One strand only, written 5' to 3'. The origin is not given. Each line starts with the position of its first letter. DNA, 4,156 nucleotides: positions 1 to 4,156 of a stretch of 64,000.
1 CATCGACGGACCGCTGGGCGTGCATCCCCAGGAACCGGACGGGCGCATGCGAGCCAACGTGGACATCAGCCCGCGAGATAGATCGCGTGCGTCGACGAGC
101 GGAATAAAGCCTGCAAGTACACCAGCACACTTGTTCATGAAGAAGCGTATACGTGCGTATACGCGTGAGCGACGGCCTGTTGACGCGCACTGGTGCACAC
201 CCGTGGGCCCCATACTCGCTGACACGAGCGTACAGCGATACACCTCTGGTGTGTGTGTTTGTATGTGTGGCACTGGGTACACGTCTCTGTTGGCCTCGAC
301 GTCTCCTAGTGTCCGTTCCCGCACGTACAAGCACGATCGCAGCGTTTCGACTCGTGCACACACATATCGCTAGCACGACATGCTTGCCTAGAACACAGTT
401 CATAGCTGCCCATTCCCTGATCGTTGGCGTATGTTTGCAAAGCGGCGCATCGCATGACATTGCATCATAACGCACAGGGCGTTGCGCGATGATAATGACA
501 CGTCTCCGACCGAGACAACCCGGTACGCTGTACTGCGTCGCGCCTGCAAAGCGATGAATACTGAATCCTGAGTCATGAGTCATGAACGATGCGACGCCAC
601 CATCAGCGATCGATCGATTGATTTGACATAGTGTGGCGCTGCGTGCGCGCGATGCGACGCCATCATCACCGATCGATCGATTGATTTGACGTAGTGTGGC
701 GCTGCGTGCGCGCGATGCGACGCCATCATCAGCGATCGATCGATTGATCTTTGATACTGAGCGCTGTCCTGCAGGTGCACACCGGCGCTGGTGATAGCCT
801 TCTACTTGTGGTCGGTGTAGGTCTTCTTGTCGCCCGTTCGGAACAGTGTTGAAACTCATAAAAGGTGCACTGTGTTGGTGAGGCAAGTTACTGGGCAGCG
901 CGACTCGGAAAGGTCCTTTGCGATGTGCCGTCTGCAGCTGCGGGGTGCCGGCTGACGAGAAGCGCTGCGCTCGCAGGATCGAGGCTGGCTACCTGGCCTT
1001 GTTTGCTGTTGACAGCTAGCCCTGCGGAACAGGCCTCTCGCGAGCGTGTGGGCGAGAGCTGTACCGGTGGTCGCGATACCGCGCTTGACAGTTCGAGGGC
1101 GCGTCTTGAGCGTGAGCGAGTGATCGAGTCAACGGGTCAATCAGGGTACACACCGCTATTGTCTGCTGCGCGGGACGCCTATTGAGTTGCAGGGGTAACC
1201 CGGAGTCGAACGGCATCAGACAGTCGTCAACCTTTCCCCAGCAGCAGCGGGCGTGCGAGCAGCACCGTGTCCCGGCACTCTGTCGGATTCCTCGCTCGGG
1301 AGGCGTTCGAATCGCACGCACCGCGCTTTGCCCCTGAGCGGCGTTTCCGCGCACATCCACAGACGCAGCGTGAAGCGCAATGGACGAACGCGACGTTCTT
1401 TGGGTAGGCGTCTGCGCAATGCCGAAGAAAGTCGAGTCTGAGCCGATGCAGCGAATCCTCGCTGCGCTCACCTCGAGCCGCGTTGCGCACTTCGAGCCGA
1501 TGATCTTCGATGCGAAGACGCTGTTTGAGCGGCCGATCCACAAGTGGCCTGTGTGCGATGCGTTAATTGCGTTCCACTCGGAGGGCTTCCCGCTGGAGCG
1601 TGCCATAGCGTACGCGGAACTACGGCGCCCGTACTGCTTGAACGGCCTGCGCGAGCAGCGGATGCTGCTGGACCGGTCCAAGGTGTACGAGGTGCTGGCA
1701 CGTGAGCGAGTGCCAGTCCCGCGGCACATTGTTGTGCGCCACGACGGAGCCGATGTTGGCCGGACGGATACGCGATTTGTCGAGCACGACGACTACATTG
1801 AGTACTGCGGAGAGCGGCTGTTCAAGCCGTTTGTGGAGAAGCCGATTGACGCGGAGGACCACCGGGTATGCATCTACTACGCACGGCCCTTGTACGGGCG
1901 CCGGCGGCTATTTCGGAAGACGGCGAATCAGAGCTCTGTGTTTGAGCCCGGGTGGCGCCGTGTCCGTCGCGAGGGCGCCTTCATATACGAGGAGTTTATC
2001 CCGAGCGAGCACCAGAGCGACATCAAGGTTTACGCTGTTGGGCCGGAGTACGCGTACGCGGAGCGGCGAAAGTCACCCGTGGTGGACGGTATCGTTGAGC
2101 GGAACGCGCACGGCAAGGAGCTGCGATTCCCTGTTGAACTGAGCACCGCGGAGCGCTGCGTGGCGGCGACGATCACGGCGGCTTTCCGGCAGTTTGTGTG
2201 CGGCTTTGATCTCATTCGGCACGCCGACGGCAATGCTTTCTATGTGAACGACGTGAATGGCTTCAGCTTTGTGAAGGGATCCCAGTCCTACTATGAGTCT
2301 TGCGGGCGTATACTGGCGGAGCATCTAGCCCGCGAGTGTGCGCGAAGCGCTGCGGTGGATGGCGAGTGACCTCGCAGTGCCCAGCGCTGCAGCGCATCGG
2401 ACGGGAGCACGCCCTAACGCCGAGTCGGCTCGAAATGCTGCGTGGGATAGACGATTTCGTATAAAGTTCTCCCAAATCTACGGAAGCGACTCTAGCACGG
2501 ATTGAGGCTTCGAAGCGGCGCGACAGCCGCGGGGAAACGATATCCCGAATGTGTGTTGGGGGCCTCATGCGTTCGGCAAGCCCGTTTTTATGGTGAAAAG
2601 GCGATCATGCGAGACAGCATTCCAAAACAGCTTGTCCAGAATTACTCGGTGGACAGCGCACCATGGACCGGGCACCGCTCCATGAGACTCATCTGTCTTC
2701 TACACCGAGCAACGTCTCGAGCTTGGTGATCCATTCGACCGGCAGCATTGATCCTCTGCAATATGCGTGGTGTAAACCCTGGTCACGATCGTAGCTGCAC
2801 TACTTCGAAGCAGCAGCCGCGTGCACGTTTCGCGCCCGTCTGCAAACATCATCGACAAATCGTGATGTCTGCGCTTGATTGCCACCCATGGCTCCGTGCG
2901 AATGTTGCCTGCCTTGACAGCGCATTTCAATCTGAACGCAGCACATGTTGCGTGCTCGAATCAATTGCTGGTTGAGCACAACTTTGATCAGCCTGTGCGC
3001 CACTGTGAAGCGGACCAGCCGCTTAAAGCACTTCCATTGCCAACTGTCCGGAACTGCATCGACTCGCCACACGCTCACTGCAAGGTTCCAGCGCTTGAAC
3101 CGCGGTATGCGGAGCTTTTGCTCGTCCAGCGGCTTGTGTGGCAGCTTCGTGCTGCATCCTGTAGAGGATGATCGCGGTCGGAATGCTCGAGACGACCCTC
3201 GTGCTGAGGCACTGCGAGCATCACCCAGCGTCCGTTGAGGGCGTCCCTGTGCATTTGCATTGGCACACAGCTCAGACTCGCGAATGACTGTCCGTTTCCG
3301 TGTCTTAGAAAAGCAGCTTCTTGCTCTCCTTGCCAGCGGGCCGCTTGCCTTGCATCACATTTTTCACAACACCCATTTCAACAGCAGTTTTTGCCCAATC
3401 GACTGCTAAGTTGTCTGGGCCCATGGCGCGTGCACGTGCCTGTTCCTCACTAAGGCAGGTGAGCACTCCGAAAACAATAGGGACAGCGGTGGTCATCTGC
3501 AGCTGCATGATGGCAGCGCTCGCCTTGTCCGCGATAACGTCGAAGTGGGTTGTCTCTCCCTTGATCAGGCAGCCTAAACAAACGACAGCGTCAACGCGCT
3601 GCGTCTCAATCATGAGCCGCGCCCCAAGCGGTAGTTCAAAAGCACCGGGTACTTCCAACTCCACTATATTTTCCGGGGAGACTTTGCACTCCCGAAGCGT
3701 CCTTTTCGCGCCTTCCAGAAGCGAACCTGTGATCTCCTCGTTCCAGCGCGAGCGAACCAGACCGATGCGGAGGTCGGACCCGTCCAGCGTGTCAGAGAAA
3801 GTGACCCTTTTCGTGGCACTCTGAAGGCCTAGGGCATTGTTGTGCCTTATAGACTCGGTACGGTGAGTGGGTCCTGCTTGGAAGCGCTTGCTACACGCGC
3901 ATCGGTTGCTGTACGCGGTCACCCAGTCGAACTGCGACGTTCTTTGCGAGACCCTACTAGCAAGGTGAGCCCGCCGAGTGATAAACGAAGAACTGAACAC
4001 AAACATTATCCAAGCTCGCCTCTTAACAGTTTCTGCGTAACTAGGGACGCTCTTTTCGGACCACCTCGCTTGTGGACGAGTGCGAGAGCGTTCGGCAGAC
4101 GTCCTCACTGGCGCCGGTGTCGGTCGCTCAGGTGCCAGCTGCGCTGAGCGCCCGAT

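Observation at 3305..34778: Run of plastid-function genes with Phe-at-N-terminus presequences; points to a primary red-type plastid host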

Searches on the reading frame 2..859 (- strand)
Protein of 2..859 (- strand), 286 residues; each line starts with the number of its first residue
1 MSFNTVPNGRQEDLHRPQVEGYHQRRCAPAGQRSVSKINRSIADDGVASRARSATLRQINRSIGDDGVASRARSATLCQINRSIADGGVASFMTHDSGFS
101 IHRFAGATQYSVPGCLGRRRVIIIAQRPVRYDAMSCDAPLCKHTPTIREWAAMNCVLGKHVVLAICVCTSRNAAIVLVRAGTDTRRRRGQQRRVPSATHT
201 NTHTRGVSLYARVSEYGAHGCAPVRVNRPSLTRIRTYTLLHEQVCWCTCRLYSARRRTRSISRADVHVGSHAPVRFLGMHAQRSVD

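Call 51: search_protein_families(library=pfam, proteins=[window:2-859:-], max_evalue=0.01)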
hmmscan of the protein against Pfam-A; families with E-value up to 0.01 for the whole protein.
window:2-859:- (286 aa): 0 families

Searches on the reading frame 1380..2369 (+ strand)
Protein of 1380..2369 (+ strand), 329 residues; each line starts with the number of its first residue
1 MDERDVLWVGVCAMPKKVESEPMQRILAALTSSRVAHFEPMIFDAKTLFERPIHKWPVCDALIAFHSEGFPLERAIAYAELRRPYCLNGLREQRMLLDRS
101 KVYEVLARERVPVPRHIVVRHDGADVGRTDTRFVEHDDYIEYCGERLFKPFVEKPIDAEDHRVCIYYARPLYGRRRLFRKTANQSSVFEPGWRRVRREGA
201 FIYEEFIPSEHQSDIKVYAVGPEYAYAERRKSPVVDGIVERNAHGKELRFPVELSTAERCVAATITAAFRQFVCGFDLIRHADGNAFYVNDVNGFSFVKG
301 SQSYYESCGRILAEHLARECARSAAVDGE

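Call 5: search_protein_families(library=pfam, proteins=[window:1380-2369:+])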
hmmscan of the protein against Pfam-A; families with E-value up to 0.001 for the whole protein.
window:1380-2369:+ (329 aa): 2 families
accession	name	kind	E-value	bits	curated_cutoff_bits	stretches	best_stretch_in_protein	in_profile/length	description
PF18086.7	PPIP5K2_N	-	1e-31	109.4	35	1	9-98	3-90/90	Diphosphoinositol pentakisphosphate kinase 2 N-terminal domain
PF08443.16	RimK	-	2.3e-05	24.5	21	1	200-300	75-171/188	RimK-like ATP-grasp domain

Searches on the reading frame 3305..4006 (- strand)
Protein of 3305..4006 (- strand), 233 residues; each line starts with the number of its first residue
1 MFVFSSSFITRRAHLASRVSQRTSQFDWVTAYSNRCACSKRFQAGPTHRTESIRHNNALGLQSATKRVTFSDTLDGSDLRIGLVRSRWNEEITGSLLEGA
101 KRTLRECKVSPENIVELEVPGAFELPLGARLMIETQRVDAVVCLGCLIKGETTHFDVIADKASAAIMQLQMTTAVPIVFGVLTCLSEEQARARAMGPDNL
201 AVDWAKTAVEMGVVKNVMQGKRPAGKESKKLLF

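Call 4: search_protein_families(library=pfam, proteins=[window:3305-4006:-])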
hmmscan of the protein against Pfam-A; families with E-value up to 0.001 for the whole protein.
window:3305-4006:- (233 aa): 1 family
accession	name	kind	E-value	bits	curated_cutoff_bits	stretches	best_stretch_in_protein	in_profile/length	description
PF00885.24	DMRL_synthase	-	1.6e-48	164.6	26.7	1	79-213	2-136/139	6,7-dimethyl-8-ribityllumazine synthase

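Call 7: list_cluster_members(proteins=[window:3305-4006:-, window:5116-5871:-, window:7099-8940:-, window:16477-17769:+, window:21903-22367:+, window:26767-29613:-, window:31506-34778:+, window:23647-24645:-, window:25400-26155:-, window:38025-41711:-])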
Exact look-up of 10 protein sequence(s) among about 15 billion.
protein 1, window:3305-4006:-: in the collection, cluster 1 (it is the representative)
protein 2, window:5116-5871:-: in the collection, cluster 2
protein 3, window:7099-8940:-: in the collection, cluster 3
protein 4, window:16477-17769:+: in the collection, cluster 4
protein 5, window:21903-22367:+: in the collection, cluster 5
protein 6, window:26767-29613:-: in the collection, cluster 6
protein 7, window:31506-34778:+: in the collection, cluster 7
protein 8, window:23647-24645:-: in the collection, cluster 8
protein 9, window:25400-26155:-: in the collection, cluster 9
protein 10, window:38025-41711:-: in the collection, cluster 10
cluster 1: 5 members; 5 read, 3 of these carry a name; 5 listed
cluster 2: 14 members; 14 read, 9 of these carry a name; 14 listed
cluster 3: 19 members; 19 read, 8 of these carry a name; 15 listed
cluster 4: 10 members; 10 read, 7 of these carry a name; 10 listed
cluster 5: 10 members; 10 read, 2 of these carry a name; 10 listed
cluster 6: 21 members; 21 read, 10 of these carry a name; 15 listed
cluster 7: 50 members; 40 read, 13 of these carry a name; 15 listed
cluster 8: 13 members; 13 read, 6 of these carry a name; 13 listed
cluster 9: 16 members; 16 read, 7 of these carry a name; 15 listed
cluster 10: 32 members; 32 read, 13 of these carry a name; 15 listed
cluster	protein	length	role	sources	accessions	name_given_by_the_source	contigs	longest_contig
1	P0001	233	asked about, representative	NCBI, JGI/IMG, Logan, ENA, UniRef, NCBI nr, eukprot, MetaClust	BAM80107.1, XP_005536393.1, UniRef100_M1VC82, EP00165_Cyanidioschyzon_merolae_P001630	riboflavin synthase subunit beta [Cyanidioschyzon merolae strain 10D] | 6,7-dimethyl-8-ribityllumazine synthase | 6,7-dimethyl-8-ribityllumazine synthase n=1 Tax=Cyanidioschyzon merolae (strain NIES-3377 ...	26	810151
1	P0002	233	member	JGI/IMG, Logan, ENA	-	6,7-dimethyl-8-ribityllumazine synthase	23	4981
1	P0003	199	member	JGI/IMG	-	6,7-dimethyl-8-ribityllumazine synthase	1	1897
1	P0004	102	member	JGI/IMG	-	-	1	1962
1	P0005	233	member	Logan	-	-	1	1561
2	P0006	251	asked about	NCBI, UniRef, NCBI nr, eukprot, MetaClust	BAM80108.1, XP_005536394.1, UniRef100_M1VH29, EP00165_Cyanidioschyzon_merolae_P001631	(3R)-hydroxymyristoyl-ACP dehydratase, precursor [Cyanidioschyzon merolae strain 10D] | 3-hydroxyacyl-[acyl-carrier-protein] dehydratase n=1 Tax=Cyanidioschyzon merolae (strain ... | XP_005536394.1 (3R)-hydroxymyristoyl-ACP dehydratase, precursor [Cyanidioschyzon merolae ...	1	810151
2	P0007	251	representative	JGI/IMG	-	-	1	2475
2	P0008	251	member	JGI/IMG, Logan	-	3-hydroxyacyl-[acyl-carrier-protein] dehydratase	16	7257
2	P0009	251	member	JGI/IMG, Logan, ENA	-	3-hydroxyacyl-[acyl-carrier-protein] dehydratase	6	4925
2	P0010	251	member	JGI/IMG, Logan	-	3-hydroxyacyl-[acyl-carrier-protein] dehydratase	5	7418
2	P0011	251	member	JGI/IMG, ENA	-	3-hydroxyacyl-[acyl-carrier-protein] dehydratase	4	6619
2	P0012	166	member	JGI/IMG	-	3-hydroxyacyl-[acyl-carrier-protein] dehydratase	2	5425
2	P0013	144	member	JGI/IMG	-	3-hydroxyacyl-[acyl-carrier-protein] dehydratase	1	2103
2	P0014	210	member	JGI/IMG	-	3-hydroxyacyl-[acyl-carrier-protein] dehydratase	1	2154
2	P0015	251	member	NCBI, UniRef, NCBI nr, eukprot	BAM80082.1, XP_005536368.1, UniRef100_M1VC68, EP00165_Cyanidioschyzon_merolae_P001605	beta-hydroxyacyl-ACP dehydratase precursor [Cyanidioschyzon merolae strain 10D] | 3-hydroxyacyl-[acyl-carrier-protein] dehydratase n=1 Tax=Cyanidioschyzon merolae (strain ... | XP_005536368.1 beta-hydroxyacyl-ACP dehydratase precursor [Cyanidioschyzon merolae strain ...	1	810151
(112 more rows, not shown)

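Call 44: search_protein_families(library=ncbifam, proteins=[window:3305-4006:-], max_evalue=0.00001)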
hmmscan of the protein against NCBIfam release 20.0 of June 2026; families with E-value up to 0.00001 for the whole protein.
window:3305-4006:- (233 aa): 3 families
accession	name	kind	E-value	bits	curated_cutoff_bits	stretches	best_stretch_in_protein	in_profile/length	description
TIGR00114.1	lumazine-synth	equivalog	5.8e-42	143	84.6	1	79-211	1-134/138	6,7-dimethyl-8-ribityllumazine synthase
NF000814.0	PRK00061.2-2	equivalog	6.7e-27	94.2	174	1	77-211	16-151/160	6,7-dimethyl-8-ribityllumazine synthase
NF009084.0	PRK12419.1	equivalog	9.5e-19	67.5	160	1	78-185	13-120/166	6,7-dimethyl-8-ribityllumazine synthase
